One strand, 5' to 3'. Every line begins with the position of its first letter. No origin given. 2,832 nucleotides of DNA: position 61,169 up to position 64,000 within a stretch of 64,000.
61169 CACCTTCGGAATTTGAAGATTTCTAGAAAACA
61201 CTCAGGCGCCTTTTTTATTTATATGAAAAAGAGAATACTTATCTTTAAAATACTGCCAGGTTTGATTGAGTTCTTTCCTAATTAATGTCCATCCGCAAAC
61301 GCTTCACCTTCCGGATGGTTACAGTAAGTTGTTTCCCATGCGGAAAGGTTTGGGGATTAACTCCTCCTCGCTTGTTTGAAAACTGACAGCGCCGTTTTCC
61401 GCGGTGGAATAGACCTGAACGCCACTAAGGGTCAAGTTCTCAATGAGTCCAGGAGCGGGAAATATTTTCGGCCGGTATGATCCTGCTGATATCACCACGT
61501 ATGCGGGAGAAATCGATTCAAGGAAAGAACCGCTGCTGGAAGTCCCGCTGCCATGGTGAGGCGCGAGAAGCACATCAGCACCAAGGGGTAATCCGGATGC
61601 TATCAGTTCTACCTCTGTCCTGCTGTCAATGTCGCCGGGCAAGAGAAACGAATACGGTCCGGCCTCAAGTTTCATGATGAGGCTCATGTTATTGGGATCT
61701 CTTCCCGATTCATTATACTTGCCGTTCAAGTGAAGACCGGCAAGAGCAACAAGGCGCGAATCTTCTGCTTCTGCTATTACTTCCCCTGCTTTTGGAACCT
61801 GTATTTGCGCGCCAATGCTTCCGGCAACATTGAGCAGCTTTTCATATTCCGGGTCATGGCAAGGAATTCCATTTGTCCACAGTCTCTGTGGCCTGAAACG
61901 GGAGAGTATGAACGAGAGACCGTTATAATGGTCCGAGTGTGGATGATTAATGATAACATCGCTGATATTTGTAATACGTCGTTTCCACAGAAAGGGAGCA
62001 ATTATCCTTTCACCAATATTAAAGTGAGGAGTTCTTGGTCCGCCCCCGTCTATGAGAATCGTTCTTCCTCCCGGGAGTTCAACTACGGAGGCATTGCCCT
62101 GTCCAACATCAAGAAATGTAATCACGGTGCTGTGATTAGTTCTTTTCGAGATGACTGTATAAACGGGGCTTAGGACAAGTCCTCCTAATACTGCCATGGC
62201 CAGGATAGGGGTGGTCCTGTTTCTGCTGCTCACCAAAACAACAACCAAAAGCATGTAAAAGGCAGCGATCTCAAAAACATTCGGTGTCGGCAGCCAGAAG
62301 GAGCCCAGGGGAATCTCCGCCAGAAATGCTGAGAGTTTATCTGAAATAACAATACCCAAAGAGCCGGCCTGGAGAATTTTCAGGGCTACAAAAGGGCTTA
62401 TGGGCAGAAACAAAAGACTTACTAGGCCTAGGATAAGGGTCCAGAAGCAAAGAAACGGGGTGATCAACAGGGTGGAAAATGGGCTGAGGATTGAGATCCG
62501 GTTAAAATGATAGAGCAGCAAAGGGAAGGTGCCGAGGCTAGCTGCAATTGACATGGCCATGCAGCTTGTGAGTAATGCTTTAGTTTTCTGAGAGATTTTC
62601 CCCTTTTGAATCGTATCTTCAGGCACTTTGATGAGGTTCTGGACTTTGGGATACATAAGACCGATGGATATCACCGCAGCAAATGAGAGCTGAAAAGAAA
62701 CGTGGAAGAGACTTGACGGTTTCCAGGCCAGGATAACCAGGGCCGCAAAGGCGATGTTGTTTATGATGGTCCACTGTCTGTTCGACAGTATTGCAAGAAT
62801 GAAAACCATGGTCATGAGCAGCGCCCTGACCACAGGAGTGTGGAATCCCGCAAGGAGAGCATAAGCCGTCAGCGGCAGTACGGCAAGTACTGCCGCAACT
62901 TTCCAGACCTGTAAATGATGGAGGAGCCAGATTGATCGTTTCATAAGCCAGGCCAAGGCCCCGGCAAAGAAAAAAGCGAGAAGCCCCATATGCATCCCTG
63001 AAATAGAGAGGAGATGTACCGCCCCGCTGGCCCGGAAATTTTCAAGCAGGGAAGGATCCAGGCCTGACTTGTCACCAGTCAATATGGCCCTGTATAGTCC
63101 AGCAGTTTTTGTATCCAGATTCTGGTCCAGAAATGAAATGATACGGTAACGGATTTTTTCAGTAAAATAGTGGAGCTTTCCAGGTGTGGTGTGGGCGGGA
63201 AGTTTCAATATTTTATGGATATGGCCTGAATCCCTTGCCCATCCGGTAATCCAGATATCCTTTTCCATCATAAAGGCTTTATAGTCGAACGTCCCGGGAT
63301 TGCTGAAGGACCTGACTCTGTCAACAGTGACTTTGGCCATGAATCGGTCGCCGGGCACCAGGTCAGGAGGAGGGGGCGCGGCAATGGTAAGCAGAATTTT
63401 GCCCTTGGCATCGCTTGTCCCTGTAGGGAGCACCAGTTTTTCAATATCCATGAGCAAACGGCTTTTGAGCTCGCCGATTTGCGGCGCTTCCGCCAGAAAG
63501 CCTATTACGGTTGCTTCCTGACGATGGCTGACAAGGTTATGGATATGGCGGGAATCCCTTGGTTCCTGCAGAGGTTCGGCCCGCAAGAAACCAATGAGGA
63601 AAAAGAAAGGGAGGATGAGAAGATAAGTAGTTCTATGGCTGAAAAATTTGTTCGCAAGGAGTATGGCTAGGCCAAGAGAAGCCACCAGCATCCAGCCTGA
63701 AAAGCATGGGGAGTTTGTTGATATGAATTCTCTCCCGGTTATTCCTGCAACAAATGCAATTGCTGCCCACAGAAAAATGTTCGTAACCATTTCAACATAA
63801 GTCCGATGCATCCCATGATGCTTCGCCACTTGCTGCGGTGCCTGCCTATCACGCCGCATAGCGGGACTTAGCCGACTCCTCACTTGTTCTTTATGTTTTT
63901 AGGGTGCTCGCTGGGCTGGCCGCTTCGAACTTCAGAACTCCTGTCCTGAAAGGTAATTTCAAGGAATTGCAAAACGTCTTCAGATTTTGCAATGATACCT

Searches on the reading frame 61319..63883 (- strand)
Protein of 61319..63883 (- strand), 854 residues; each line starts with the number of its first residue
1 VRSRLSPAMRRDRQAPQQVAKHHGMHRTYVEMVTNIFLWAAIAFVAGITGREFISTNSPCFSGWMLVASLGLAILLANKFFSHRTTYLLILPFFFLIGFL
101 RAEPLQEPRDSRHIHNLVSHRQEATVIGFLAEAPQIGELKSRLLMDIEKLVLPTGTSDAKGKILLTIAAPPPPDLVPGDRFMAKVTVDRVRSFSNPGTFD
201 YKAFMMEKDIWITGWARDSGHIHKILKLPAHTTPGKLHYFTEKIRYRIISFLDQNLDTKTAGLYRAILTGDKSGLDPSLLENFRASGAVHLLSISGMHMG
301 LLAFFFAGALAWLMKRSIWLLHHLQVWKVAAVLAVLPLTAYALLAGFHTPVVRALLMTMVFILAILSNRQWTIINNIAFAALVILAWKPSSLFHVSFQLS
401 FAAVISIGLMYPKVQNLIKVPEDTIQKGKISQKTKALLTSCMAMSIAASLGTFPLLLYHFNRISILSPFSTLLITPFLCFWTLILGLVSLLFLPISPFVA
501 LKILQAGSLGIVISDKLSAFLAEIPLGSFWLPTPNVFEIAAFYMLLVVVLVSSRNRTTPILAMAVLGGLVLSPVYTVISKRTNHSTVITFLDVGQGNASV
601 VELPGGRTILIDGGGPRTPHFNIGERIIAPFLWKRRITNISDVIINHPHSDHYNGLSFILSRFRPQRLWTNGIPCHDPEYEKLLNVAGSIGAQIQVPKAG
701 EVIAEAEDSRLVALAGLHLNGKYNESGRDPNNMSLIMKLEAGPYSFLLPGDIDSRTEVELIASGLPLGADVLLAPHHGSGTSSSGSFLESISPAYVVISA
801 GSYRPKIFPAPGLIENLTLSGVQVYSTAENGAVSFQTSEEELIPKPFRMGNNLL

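Call 35: search_protein_families(library=pfam, proteins=[window:61319-63883:-])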
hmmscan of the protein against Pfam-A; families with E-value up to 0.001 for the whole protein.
window:61319-63883:- (854 aa): 3 families
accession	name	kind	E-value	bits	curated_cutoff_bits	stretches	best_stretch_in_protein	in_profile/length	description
PF03772.21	Competence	-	6.1e-63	213.1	23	1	267-552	1-266/270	Competence protein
PF13567.11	DUF4131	-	9.5e-26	90.9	31.6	1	62-219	5-162/165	Domain of unknown function (DUF4131)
PF00753.33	Lactamase_B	-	8.8e-09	36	22.7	1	592-790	2-184/196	Metallo-beta-lactamase superfamily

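Call 37: find_encoding_contigs(protein=window:61319-63883:-, flank=10000, max_places=5)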
Protein window:61319-63883:- (854 aa): no gene with exactly this product is on record in the collection.

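Call 46: list_cluster_members(proteins=[P0001, window:61319-63859:-, window:61319-63811:-, window:61319-63790:-, window:3341-5056:+, window:6530-7699:-, window:60112-61194:+])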
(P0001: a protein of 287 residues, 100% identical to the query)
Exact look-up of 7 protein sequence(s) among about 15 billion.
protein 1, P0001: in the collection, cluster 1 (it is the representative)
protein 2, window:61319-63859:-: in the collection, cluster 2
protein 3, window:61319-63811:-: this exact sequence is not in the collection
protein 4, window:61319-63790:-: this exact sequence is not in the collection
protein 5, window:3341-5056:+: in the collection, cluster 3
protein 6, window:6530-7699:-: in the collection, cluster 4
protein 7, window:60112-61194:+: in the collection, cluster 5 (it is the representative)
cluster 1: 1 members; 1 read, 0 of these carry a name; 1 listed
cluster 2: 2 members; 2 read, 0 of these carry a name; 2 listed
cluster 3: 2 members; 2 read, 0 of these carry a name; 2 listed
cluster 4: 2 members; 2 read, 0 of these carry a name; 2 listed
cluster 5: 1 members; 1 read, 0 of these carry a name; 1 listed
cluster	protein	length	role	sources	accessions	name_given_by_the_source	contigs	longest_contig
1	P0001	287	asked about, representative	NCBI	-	-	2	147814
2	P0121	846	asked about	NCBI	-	-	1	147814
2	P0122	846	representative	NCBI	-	-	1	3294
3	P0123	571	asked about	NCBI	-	-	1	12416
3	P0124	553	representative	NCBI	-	-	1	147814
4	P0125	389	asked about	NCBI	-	-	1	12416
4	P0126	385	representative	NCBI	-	-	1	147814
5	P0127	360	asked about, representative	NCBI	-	-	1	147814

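Call 47: find_encoding_contigs(protein=window:61319-63859:-, flank=10000, max_places=5)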
Protein window:61319-63859:- (846 aa): no gene with exactly this product is on record in the collection.
